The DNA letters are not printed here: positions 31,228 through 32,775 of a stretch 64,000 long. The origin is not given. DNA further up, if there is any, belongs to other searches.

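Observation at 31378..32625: Truncated major-vault-protein paralog: MVP repeat domains only, ending in a hydrophobic tail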

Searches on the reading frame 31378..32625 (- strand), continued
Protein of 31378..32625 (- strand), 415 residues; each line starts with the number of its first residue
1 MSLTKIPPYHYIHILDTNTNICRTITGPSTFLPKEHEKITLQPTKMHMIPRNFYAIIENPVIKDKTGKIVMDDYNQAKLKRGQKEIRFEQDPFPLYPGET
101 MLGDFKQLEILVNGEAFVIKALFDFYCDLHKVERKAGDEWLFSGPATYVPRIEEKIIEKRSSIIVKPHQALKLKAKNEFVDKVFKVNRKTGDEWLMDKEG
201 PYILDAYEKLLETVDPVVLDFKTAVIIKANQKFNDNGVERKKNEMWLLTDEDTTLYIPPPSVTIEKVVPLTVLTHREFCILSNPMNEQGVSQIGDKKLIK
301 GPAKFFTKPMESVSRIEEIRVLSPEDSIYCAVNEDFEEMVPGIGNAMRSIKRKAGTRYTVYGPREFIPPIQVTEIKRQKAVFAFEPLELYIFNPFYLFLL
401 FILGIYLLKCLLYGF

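Call 18: find_encoding_contigs(protein=P0002, flank=3000, max_places=2)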
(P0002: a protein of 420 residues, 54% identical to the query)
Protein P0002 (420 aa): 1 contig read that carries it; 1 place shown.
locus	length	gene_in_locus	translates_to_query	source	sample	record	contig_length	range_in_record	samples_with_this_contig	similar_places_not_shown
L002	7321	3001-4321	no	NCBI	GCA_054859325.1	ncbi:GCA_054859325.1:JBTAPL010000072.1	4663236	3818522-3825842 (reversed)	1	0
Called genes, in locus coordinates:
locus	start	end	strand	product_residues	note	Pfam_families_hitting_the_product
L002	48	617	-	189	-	PF00025:Arf, PF09439:SRPRB, PF00071:Ras, PF01926:MMR_HSR1 (weak), PF04670:Gtr1_RagA (weak), PF08477:Roc, PF00503:G-alpha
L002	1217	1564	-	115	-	-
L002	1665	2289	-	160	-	PF00109:ketoacyl-synt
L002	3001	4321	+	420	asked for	PF17794:Vault_2, PF01505:Vault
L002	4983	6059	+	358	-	-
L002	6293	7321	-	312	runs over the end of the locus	PF01873:eIF-5_eIF-2B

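Call 19: find_encoding_contigs(protein=P0005, flank=3000, max_places=2)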
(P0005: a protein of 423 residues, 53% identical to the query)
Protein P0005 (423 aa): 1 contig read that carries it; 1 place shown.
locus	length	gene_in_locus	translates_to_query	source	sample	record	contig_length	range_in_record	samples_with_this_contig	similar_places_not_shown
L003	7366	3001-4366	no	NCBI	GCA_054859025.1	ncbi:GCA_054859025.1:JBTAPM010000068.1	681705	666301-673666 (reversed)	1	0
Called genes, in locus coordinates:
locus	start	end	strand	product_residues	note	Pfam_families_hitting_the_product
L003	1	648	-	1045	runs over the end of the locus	PF00109:ketoacyl-synt, PF00108:Thiolase_N (faint), PF02801:Ketoacyl-synt_C, PF16197:KAsynt_C_assoc, PF00698:Acyl_transf_1, PF21089:PKS_DH_N (weak)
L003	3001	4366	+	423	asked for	PF17794:Vault_2, PF01505:Vault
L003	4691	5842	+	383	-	-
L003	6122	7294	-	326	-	-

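Call 20: find_encoding_contigs(protein=P0007, flank=8000, max_places=2)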
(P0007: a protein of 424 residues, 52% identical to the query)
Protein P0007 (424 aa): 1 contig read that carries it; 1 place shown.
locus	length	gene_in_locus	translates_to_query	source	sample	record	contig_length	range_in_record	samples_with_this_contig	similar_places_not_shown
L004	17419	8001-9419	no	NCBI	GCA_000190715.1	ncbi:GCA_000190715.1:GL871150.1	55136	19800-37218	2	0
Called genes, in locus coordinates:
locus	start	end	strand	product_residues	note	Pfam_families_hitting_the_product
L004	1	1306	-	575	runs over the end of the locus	-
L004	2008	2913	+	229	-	PF01753:zf-MYND, PF24324:MYND_ZMYND11_ZMYD8 (weak)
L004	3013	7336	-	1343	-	PF24893:DUF7743, PF23034:DUF7035, PF23033:DUF7034, PF25820:DUF7949, PF22933:ComC_SSD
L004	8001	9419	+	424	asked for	PF17794:Vault_2, PF01505:Vault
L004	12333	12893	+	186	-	PF11912:CfaA_B_C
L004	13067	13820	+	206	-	PF02798:GST_N, PF13417:GST_N_3, PF00043:GST_C (weak), PF14497:GST_C_3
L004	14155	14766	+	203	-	-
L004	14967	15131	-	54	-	-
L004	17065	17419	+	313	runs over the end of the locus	PF00069:Pkinase, PF07714:PK_Tyr_Ser-Thr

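Call 28: find_encoding_contigs(protein=P0119, flank=6000, max_places=2)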
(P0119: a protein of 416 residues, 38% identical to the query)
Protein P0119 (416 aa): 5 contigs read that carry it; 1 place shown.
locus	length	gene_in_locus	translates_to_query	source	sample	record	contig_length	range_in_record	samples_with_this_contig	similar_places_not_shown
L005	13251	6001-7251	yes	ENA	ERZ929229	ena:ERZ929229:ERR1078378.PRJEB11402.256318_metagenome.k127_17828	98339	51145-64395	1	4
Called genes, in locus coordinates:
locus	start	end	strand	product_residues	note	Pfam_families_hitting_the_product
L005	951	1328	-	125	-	-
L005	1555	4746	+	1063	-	-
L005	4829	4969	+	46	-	-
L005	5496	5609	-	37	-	-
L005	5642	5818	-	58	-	-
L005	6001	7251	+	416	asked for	PF17794:Vault_2, PF01505:Vault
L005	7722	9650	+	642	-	PF05725:FNIP (faint)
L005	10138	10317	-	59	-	-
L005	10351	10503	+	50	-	-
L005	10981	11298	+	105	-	-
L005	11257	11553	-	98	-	-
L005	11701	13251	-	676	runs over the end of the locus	-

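Call 32: predict_structure(alignment_id=A1)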
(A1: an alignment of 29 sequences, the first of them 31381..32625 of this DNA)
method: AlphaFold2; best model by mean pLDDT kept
length: 415 residues; sequences in the alignment: 29
mean_pLDDT: 92.4   pTM: 0.68
mean pLDDT of the five models: 92.4, 92.1, 92.1, 91.4, 91.1
residues with pLDDT >= 90: 343; 70-90: 70; 50-70: 2; < 50: 0
segments of 3 or more residues with pLDDT < 50: none
pLDDT, mean of each block of 10 residues (from residue 1): 90 94 94 93 96 96 92 91 94 95 95 96 90 93 94 94 95 95 93 95 95 94 92 90 92 92 92 93 90 92 88 92 95 92 83 94 92 94 89 90 93 78
secondary structure, 60 per line:
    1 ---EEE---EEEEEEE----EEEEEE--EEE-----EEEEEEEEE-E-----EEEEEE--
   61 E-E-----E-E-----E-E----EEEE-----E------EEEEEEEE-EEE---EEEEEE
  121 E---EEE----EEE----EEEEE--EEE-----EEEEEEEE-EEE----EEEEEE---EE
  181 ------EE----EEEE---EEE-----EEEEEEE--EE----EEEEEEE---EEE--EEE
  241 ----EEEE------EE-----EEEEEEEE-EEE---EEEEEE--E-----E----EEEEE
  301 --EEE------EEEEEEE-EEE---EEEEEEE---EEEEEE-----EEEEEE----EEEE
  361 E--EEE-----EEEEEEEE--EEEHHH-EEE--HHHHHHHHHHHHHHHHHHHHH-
elements in order: E4-6 E10-16 E21-26 E29-31 E37-45 E53-58 E84-87 E100-107 E109-111 E115-121 E125-127 E132-134 E139-143 E146-148 E154-161 E163-165 E170-175 E193-196 E200-202 E208-214 E223-229 E233-235 E238-240 E245-248 E262-269 E271-273 E277-282 E296-300 E303-305 E312-318 E320-322 E326-332 E336-341 E347-352 E357-361 E364-366 E372-379 E382-384 E389-391 H394-414

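Call 34: search_protein_representatives(alignment_id=A1)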
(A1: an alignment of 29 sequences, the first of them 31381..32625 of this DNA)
Query: 29 sequences, 424 profile positions. Proteins with E-value up to 0.001 (for the whole library): 2555; up to 1e-10: 1317; up to 1e-30: 403. The best 150 are listed.
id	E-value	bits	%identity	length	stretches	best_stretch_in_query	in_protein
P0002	3.1e-177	606.0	-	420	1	5-422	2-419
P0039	3.3e-170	582.9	-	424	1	5-417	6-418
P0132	4.3e-169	579.2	-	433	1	8-421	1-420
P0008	1.1e-168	577.9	-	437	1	6-421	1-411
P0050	9.9e-167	571.4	-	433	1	5-423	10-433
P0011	5.0e-164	562.5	-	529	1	6-422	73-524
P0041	4.7e-163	559.3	-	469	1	4-419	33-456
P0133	1.3e-154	531.5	-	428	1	5-419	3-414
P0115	2.6e-149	514.0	-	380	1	51-419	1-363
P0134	8.5e-149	512.3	-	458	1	7-399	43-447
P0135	1.6e-147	508.1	-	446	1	5-418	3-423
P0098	8.2e-147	505.8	-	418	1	22-419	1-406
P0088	3.3e-146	503.8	-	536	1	5-403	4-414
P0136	3.6e-145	500.4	-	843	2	1-409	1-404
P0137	9.0e-145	499.1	-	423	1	5-418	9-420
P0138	1.8e-143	494.8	-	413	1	5-418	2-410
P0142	1.3e-140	485.4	-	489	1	7-399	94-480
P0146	3.2e-135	467.6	-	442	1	6-419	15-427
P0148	1.5e-134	465.4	-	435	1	46-421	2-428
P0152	1.3e-131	455.7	-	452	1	7-419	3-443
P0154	1.9e-131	455.2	-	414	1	6-420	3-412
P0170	1.4e-118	412.8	-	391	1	29-419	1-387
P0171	3.5e-117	408.2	-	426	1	6-403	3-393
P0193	9.4e-106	370.5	-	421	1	5-420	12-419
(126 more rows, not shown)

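Call 40: fold_search(model_id=the predicted structure, library=pdb)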
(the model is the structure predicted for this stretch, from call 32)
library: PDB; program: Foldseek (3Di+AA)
matches with E <= 10: 152; with E <= 0.001: 18
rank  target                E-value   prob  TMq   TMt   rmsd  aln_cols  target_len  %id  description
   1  3gng                  1.7e-35  1.00  0.69  0.76   5.2       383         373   36  P21B crystal structure of R1-R7 of Murine MVP (released 2009-11-10)
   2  3gf5_A                1.2e-34  1.00  0.69  0.75   5.5       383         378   35  Crystal structure of the P21 R1-R7 N-terminal domain of murine MVP (released 2009-11-10)
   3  9bw6_A                1.8e-34  1.00  0.72  0.41   4.9       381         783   35  Human Vault Cage in complex with PARP4 (released 2025-02-05)
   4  3gf5_B                1.8e-33  1.00  0.70  0.76   5.2       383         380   36  Crystal structure of the P21 R1-R7 N-terminal domain of murine MVP (released 2009-11-10)
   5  9mxv_A                2.3e-33  1.00  0.72  0.41   5.0       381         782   35  Human Vault Cage in complex with ADP (released 2025-02-05)
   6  3gnf                  3.4e-33  1.00  0.68  0.77   5.8       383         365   35  P1 Crystal structure of the N-terminal R1-R7 of murine MVP (released 2009-11-10)
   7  9z4w_3                4.9e-33  1.00  0.71  0.39   5.0       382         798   36  Cryo-EM structure of rabbit major vault protein complex (released 2026-01-21)
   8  9z4w_1                6.8e-33  1.00  0.71  0.39   5.0       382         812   36  Cryo-EM structure of rabbit major vault protein complex (released 2026-01-21)
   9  9bw5_A                9.5e-33  1.00  0.72  0.41   5.0       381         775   35  Human Vault Cage (released 2025-02-05)
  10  9z4w_0                1.0e-32  1.00  0.71  0.39   4.9       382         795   36  Cryo-EM structure of rabbit major vault protein complex (released 2026-01-21)
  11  6bp7                  1.4e-32  1.00  0.71  0.40   5.3       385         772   35  Recombinant major vault protein [Rattus norvegicus] structure in solution: conformation 2 (released 2018-04-04)
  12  4hl8                  2.6e-31  1.00  0.71  0.40   5.2       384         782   35  Re-refinement of the vault ribonucleoprotein particle (released 2013-06-05)
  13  9mxj_A                3.3e-31  1.00  0.70  0.40   5.2       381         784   35  Human Vault Cage in complex with ADP-ribose (released 2025-08-06)
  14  7pkz_A                4.3e-30  1.00  0.71  0.40   5.4       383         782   35  Vault structure in committed conformation (released 2022-03-16)
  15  9r86_A0               1.2e-21  1.00  0.56  0.35   7.5       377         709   31  Major Vault Protein from Human Brain (released 2025-07-02)
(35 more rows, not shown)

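Call 41: list_cluster_members(proteins=[P0132, P0133, P0135, P0137, P0138, P0146, P0148, P0152, P0154, P0193])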
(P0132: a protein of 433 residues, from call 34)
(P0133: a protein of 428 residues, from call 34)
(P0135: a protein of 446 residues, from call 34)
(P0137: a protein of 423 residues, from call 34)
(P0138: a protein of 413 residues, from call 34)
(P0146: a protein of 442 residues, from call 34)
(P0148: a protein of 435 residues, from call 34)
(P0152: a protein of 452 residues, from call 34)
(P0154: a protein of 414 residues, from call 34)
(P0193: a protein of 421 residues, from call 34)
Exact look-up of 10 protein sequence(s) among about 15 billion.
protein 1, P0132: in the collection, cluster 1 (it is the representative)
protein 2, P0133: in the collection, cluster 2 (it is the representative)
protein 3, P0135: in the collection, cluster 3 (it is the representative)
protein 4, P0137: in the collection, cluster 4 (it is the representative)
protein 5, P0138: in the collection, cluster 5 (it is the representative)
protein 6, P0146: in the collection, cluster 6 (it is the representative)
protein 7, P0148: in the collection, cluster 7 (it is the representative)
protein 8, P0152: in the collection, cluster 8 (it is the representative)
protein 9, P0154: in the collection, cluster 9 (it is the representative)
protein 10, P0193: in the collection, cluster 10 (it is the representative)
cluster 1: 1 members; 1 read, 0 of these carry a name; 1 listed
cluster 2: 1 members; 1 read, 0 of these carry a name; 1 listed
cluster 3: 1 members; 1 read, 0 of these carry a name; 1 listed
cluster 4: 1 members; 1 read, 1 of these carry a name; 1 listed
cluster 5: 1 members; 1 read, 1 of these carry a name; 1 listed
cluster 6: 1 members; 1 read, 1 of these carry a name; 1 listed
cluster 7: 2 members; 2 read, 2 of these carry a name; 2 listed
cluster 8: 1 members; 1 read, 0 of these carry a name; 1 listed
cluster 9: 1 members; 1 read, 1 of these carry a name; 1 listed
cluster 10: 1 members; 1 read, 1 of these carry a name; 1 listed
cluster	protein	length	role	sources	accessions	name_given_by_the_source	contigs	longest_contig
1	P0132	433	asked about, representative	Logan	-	-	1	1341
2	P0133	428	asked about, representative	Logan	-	-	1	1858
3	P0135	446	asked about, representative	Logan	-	-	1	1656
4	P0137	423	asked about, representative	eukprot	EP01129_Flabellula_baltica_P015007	TRINITY_DN7386_c0_g1_i1.p1 TRINITY_DN7386_c0_g1~~TRINITY_DN7386_c0_g1_i1.p1 ORF ...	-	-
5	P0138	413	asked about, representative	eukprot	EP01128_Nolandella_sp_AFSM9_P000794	TRINITY_DN10917_c0_g1_i1.p1 TRINITY_DN10917_c0_g1~~TRINITY_DN10917_c0_g1_i1.p1 ORF ...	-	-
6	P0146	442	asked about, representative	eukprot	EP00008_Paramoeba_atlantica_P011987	CAMPEP_0201493678 /NCGR_PEP_ID=MMETSP0151_2-20130828/40558_1 /ASSEMBLY_ACC=CAM_ASM_000257 ...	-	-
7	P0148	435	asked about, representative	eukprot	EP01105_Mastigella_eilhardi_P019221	TRINITY_DN4510_c0_g1_i3.p1 TRINITY_DN4510_c0_g1~~TRINITY_DN4510_c0_g1_i3.p1 ORF ...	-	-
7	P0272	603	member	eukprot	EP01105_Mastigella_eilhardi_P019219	TRINITY_DN4510_c0_g1_i1.p1 TRINITY_DN4510_c0_g1~~TRINITY_DN4510_c0_g1_i1.p1 ORF ...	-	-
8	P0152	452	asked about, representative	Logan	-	-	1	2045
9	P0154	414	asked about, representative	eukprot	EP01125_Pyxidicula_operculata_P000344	TRINITY_DN10395_c0_g1_i1.p1 TRINITY_DN10395_c0_g1~~TRINITY_DN10395_c0_g1_i1.p1 ORF ...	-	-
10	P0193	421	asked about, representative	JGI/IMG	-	major vault protein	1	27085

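Call 42: list_cluster_members(proteins=[P0010, P0011, P0041, P0063, P0081, P0098, P0142, P0171, P0170, P0004])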
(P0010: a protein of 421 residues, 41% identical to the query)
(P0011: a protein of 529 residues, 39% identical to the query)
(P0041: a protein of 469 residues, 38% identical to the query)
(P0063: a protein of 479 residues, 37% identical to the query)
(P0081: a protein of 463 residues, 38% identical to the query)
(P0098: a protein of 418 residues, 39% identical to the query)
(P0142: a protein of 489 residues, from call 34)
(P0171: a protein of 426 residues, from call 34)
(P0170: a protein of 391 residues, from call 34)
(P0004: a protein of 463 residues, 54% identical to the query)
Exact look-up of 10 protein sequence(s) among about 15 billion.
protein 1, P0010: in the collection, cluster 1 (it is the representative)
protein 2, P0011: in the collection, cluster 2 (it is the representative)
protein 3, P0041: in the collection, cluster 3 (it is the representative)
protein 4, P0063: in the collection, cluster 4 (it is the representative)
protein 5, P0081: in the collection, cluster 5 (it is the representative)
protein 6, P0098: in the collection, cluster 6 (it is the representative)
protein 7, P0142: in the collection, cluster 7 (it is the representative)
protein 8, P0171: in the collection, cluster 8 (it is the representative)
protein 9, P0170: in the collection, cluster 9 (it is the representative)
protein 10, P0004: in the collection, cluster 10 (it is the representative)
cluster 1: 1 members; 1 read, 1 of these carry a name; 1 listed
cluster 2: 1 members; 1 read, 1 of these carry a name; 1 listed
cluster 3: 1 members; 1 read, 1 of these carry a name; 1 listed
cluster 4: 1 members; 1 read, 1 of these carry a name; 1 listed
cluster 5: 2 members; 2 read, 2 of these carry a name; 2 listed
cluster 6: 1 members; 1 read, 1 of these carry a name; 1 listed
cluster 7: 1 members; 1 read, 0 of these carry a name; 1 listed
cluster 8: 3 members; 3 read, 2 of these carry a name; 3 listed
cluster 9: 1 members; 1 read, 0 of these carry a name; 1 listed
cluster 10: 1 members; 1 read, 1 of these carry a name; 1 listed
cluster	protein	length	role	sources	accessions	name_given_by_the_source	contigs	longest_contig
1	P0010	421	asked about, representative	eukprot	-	TRINITY_DN2037_c0_g1_i1.p1 TRINITY_DN2037_c0_g1~~TRINITY_DN2037_c0_g1_i1.p1 ORF ...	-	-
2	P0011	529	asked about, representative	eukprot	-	TRINITY_DN2950_c0_g1_i1.p1 TRINITY_DN2950_c0_g1~~TRINITY_DN2950_c0_g1_i1.p1 ORF ...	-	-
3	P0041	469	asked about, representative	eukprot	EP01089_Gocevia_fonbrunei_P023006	TRINITY_DN9522_c0_g1_i2.p1 TRINITY_DN9522_c0_g1~~TRINITY_DN9522_c0_g1_i2.p1 ORF ...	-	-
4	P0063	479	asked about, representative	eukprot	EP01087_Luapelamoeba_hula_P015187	TRINITY_DN4506_c0_g1_i2.p1 TRINITY_DN4506_c0_g1~~TRINITY_DN4506_c0_g1_i2.p1 ORF ...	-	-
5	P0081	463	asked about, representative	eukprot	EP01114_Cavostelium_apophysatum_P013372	TRINITY_DN3226_c0_g1_i1.p1 TRINITY_DN3226_c0_g1~~TRINITY_DN3226_c0_g1_i1.p1 ORF ...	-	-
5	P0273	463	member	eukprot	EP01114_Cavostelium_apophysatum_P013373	TRINITY_DN3226_c0_g1_i2.p1 TRINITY_DN3226_c0_g1~~TRINITY_DN3226_c0_g1_i2.p1 ORF ...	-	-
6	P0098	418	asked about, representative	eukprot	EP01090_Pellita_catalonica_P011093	TRINITY_DN22585_c0_g1_i1.p1 TRINITY_DN22585_c0_g1~~TRINITY_DN22585_c0_g1_i1.p1 ORF ...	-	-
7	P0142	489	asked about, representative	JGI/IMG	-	-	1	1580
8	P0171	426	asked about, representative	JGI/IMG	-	major vault protein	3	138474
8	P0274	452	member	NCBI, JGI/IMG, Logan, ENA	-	major vault protein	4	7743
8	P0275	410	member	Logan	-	-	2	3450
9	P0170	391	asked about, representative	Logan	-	-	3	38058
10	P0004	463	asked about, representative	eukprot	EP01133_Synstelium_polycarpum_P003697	gene3697-4259_t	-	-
